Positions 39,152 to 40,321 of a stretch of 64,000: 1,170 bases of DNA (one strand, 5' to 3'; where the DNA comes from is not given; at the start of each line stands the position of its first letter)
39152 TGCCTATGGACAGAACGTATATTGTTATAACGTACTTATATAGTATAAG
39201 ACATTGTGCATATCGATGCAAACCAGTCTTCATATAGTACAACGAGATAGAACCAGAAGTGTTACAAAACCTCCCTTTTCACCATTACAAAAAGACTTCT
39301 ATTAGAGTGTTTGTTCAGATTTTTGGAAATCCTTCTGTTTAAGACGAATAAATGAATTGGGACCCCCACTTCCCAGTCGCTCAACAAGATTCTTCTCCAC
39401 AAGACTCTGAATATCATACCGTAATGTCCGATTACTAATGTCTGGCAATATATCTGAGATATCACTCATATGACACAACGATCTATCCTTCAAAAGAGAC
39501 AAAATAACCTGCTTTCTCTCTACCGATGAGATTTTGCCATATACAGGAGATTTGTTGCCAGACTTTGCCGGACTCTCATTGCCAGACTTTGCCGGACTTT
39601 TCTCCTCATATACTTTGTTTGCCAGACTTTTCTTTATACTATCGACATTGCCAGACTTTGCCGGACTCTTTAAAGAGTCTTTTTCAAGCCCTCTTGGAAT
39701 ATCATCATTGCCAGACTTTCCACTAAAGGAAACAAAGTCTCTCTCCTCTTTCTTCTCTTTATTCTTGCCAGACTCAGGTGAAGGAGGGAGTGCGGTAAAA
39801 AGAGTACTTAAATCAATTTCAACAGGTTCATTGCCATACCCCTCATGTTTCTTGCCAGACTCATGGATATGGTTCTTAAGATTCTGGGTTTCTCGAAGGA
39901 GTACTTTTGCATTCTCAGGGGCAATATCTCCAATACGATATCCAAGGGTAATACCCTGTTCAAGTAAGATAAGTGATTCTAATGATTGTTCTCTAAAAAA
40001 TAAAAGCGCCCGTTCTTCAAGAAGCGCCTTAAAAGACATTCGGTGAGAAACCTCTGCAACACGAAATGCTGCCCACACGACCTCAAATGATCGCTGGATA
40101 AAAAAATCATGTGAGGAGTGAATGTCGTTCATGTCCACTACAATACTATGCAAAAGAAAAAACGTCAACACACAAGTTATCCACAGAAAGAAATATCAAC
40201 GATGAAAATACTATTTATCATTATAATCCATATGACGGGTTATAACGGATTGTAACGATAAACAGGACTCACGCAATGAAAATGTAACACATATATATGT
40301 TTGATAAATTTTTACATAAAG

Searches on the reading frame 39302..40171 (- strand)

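Call 45: search_protein_families(library=pfam, proteins=[window:39302-40171:-], max_evalue=0.001)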
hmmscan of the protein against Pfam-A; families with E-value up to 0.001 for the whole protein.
window:39302-40171:- (289 aa): 1 family
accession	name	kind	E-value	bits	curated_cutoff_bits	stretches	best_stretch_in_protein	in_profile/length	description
PF08220.18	HTH_DeoR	-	8e-05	22.8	21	1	219-266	1-47/57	DeoR-like helix-turn-helix domain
